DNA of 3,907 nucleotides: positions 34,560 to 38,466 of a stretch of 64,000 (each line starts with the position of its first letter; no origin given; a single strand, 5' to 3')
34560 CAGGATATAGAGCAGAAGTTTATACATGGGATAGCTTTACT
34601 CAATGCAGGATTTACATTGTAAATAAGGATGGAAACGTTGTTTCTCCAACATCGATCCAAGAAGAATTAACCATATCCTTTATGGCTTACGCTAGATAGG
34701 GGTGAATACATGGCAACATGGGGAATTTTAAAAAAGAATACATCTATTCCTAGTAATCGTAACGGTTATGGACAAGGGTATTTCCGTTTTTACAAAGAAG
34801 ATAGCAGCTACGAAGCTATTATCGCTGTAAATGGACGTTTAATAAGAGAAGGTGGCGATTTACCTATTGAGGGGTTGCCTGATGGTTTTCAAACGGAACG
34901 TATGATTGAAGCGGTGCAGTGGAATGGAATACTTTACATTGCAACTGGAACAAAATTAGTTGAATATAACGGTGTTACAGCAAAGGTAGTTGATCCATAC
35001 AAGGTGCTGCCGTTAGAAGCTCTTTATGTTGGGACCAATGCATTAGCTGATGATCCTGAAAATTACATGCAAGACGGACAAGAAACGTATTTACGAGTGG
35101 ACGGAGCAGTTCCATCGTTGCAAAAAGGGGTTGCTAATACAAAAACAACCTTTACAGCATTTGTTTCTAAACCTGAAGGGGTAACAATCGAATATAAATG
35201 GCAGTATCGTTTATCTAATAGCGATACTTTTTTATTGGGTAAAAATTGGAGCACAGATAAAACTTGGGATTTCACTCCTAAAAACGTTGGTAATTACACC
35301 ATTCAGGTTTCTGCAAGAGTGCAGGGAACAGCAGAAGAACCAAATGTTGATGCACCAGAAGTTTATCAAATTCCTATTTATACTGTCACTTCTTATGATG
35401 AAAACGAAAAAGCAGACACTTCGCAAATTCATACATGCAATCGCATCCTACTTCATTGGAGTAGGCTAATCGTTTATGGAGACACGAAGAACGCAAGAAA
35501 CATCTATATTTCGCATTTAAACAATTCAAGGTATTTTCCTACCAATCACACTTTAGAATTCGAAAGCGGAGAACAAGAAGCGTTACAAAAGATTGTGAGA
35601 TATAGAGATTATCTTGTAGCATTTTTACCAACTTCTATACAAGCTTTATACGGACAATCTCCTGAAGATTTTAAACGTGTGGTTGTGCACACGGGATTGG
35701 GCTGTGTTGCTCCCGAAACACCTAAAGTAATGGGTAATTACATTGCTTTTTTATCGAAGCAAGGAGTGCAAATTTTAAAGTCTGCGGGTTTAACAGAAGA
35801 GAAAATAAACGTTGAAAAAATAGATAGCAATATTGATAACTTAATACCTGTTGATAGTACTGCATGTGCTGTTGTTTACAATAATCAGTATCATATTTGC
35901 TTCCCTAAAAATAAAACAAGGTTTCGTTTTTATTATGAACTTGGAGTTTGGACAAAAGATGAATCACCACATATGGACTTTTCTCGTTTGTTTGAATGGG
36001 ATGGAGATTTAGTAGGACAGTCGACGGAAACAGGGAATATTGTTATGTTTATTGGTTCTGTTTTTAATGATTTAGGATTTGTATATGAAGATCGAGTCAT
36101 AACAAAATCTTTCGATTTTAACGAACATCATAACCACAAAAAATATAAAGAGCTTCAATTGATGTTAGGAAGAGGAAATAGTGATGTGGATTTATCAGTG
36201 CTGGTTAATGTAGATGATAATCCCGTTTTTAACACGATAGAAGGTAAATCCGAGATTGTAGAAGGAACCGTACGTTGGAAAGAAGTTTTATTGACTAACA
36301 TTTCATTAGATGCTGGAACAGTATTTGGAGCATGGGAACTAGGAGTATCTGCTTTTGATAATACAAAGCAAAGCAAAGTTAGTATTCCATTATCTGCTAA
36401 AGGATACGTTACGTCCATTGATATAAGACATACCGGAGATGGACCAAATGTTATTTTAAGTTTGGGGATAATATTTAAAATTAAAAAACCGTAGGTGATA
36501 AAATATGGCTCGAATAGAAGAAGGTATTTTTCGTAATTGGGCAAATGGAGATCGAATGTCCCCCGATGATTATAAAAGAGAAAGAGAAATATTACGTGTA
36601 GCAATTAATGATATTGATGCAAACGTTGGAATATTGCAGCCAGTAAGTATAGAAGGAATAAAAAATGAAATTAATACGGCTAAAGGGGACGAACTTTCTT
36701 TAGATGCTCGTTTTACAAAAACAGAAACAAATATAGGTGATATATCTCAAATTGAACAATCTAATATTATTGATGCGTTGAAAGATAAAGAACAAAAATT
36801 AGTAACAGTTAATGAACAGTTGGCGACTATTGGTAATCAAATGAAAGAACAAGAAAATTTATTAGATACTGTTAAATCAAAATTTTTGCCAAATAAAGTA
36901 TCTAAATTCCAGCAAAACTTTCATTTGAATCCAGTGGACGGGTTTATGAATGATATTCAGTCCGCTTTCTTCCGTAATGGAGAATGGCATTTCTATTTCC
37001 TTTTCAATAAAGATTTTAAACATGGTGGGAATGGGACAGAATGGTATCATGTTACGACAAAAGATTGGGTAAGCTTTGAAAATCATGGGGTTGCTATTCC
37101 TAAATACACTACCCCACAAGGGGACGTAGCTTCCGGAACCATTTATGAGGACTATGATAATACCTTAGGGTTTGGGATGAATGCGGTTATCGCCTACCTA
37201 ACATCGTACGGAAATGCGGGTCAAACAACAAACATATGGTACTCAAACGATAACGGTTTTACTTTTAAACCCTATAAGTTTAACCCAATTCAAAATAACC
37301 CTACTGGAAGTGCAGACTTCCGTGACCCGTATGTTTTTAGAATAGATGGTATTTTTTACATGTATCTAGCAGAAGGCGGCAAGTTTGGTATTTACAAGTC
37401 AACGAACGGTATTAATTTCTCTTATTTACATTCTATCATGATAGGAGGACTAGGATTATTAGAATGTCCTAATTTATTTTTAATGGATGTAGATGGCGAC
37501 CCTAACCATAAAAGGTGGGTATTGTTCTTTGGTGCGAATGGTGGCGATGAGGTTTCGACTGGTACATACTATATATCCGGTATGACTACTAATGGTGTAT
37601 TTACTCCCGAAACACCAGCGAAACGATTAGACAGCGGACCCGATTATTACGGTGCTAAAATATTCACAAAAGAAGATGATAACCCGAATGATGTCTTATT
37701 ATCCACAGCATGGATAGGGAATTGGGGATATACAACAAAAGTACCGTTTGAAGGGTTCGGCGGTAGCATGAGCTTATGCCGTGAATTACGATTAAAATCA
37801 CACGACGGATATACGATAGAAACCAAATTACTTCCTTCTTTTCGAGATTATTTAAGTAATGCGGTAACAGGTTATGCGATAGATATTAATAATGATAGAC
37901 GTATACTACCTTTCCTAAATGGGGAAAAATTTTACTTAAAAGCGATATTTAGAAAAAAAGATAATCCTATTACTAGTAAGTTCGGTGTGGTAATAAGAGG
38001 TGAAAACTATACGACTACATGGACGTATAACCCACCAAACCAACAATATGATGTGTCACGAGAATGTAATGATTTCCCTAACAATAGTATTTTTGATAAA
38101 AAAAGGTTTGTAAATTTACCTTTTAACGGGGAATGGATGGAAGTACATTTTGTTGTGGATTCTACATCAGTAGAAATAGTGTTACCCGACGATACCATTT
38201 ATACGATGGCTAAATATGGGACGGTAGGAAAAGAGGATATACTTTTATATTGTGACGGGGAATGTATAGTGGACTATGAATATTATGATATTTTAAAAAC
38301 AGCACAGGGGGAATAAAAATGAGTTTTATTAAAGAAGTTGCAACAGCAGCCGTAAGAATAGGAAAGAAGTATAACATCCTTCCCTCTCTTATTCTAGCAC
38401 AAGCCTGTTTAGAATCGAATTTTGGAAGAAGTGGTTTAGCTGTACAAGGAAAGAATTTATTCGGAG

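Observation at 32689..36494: Tail nozzle gene split in two around a receptor-binding cassette, with an in-frame 10-bp repeat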

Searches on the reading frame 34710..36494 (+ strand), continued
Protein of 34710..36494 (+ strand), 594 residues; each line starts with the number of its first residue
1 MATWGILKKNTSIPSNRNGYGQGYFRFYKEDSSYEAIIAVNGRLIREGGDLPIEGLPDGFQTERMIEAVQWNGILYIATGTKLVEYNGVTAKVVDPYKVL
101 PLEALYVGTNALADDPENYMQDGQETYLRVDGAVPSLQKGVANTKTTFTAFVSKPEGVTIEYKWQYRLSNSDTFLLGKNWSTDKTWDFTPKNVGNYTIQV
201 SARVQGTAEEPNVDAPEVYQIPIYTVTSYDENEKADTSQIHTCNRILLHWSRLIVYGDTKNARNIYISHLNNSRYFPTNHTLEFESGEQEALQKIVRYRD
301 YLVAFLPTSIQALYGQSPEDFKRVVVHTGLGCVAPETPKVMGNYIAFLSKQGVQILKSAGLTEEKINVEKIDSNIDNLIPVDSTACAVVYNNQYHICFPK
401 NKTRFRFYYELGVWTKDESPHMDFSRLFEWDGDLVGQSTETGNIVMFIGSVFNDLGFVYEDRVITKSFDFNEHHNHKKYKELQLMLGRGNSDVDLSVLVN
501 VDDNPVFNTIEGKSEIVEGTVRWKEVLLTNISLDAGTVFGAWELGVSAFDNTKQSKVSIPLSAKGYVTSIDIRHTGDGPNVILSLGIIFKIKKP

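Call 58: fold_search(model_id=the predicted structure, library=pdb)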
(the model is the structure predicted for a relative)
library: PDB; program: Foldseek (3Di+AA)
matches with E <= 10: 1879; with E <= 0.001: 228
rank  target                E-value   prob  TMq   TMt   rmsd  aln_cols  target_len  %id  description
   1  9k09_U                2.9e-20  1.00  0.56  0.37  14.4      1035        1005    9  Cyanophage A4 portal-tail complex (released 2025-04-09)
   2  7z4b_DW               1.1e-18  1.00  0.47  0.34  32.2       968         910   10  Bacteriophage SU10 virion (C1) (released 2022-12-28)
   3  9vvr_d                1.6e-18  1.00  0.52  0.44  13.6       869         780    9  Structure of the bacteriophage E1004 tail (released 2025-11-12)
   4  9vvr_V                4.0e-18  1.00  0.52  0.44  13.1       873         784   10  Structure of the bacteriophage E1004 tail (released 2025-11-12)
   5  9vvr_S                1.5e-17  1.00  0.51  0.44  13.7       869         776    9  Structure of the bacteriophage E1004 tail (released 2025-11-12)
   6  9nwi_Y                2.6e-17  1.00  0.48  0.60  11.7       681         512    8  Pseudomonas phage Pa223 tail (C6 symmetry) (released 2025-08-06)
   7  9vyg_M                9.5e-17  1.00  0.51  0.71   8.0       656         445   11  Cyanopodophage Pan3 tail complex (released 2025-11-26)
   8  9jyz_P                1.0e-16  1.00  0.53  0.44  14.7       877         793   10  portal-tail complex of mature T7 (released 2024-12-11)
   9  8es4_E                1.2e-16  1.00  0.54  0.46  13.3       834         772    9  Focused reconstruction of HRP29 tail (released 2023-10-18)
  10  8eap_D                3.0e-16  1.00  0.50  0.66   7.2       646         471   10  Cryo-EM structure of the in-situ gp10-gp26 from bacteriophage P22 (released 2023-09-06)
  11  8u10_1                3.3e-16  1.00  0.50  0.66   7.7       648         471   12  In situ cryo-EM structure of bacteriophage P22 gp1:gp4:gp5:gp10:gp9 N-term complex in conformation 1 at 3.2A resolutio (released 2023-11-22)
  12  8vbx_A                9.2e-16  1.00  0.55  0.55  11.5       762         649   11  C6 nozzle and fibre complex of the mature bacteriophage PhiM1 particle (released 2024-10-23)
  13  7z47_G                9.7e-16  1.00  0.45  0.32  31.4       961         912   11  Tail of bacteriophage SU10 (released 2022-08-10)
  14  8i4m_A                1.4e-15  1.00  0.54  0.44  14.0       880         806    9  Portal-tail complex structure of the Cyanophage P-SCSP1u (released 2023-11-01)
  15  7y1c_Y                1.8e-15  1.00  0.52  0.44  13.4       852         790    9  CryoEM structure of Klebsiella phage Kp9 tail complex applied with C6 symmetry (released 2023-06-14)
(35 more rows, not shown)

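Call 60: search_protein_families(library=pfam, proteins=[L024:5049-6962:+, L023:5536-6987:+, L019:5022-5225:+, L005:9749-11908:+], max_evalue=1)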
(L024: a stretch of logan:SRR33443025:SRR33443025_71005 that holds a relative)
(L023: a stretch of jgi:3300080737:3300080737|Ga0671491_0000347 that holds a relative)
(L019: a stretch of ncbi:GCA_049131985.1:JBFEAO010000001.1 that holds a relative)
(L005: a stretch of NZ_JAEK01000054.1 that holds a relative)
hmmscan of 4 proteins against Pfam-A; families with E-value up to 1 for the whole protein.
L024:5049-6962:+ (637 aa): 6 families
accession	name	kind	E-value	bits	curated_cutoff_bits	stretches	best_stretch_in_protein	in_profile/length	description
PF01696.23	Adeno_E1B_55K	-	3.1e-07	29.9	24.5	1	278-349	138-203/387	Adenovirus EB1 55K protein / large t-antigen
PF12218.14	End_N_terminal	-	0.0089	16.2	26.3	1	112-161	2-47/67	N terminal extension of bacteriophage endosialidase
PF12708.12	Pect-lyase_RHGA_epim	-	0.0094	16.2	27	2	104-136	2-36/213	Rhamnogalacturonase A/epimerase, pectate lyase-like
PF23991.1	DUF7310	-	0.097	13.6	40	1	39-87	2-49/83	Coiled-coil region of unknown function (DUF7310)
PF04513.17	Baculo_PEP_C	-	0.2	12.2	38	1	16-125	28-136/140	Baculovirus polyhedron envelope protein, PEP, C terminus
PF05048.19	NosD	-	0.28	11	23.6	1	366-449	16-99/212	Periplasmic copper-binding protein (NosD)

L023:5536-6987:+ (483 aa): 2 families
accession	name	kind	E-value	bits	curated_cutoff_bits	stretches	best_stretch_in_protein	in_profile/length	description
PF03009.23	GDPD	-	3.5e-23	83.4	23.6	1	64-278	1-242/244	Glycerophosphoryl diester phosphodiesterase family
PF03583.20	LIP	-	0.002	18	23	1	93-250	115-270/286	Secretory lipase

L019:5022-5225:+ (67 aa): 0 families

L005:9749-11908:+ (719 aa): 3 families
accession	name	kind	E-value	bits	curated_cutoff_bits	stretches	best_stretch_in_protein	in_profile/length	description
PF13884.11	Peptidase_S74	-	1.3e-14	54.6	22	1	598-658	1-58/58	Chaperone of endosialidase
PF12219.14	End_tail_spike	-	4.1e-06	27.4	25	1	555-597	118-160/160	Catalytic domain of bacteriophage endosialidase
PF12708.12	Pect-lyase_RHGA_epim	-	1.9e-05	25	27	1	104-128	2-26/213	Rhamnogalacturonase A/epimerase, pectate lyase-like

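Call 67: search_protein_families(library=phrogs, proteins=[L024:5049-5288:+, L019:5022-5225:+], max_evalue=1)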
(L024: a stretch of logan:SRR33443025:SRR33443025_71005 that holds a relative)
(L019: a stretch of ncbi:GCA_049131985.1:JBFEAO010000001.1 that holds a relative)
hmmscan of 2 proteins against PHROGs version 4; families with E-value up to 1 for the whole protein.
L024:5049-5288:+ (80 aa): 3 families
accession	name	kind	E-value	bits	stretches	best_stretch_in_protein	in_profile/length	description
phrog_28171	-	unknown function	0.00011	21.9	1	2-37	2-36/476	-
phrog_18033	-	unknown function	0.01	16.6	1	39-79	134-174/186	-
phrog_3163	-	unknown function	0.13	13.2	1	15-79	32-96/121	-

L019:5022-5225:+ (67 aa): 2 families
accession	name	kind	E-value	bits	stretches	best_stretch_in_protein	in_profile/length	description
phrog_5592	-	unknown function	0.076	14.3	1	9-52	14-53/86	-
phrog_30385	-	unknown function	0.079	14.3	1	10-60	19-72/78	-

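Call 95: find_encoding_contigs(protein=P0095, flank=7000, max_places=1)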
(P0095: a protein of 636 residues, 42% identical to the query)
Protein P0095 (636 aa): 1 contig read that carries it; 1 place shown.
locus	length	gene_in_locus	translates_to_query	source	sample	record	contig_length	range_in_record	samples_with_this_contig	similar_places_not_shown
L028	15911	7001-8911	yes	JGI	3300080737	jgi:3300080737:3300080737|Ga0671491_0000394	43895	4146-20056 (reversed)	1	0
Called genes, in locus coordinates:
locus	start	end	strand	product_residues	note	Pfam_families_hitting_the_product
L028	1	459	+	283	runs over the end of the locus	-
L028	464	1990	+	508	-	PF03237:Terminase_6N, PF04466:Terminase_3, PF17288:Terminase_3C (weak)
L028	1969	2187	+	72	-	-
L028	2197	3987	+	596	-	PF23899:SU10_portal, PF16510:P22_portal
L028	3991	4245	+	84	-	PF13876:Phage_gp49_66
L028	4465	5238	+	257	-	-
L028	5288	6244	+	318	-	PF25209:Phage_capsid_4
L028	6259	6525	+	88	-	-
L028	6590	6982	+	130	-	-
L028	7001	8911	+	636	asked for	-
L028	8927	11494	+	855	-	-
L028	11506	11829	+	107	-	PF27183:Phage_YomQ_N (weak)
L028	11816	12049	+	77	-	-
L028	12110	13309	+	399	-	-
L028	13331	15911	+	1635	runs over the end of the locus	PF18857:LPD38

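Call 96: find_encoding_contigs(protein=P0068, flank=7000, max_places=1)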
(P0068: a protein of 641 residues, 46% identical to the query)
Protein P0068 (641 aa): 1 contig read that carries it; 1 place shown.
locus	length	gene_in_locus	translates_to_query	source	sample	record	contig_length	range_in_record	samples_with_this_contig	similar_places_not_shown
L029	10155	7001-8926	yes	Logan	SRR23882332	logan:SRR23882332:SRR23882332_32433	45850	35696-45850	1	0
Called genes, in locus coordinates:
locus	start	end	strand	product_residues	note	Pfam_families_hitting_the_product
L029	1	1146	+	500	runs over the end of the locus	PF03237:Terminase_6N, PF04466:Terminase_3, PF17288:Terminase_3C (weak)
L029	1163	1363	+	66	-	-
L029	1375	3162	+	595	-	PF16510:P22_portal, PF23899:SU10_portal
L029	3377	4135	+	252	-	-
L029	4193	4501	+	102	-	-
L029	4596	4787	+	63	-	-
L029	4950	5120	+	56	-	-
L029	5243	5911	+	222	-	PF25209:Phage_capsid_4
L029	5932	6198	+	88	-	-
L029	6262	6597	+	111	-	-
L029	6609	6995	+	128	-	-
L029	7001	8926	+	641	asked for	PF11134:Phage_stabilise (faint)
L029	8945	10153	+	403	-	?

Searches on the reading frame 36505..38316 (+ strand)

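Call 3: search_protein_families(library=pfam, proteins=[window:36505-38316:+], max_evalue=0.01)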
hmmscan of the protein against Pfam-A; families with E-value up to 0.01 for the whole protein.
window:36505-38316:+ (603 aa): 2 families
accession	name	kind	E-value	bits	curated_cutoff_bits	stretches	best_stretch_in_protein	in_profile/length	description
PF00251.26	Glyco_hydro_32N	-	6.2e-54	184.1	22.1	1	140-433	1-299/307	Glycosyl hydrolases family 32 N-terminal domain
PF08244.19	Glyco_hydro_32C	-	0.00055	20.4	21.9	1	471-558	29-118/158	Glycosyl hydrolases family 32 C terminal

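Call 4: search_protein_families(library=phrogs, proteins=[window:36505-38316:+], max_evalue=0.01)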
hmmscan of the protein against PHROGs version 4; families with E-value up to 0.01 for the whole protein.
window:36505-38316:+ (603 aa): 1 family
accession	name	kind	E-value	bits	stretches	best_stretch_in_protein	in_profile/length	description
phrog_21583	-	moron, auxiliary metabolic gene and host takeover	8.3e-59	200.5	1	125-562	17-449/488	levanase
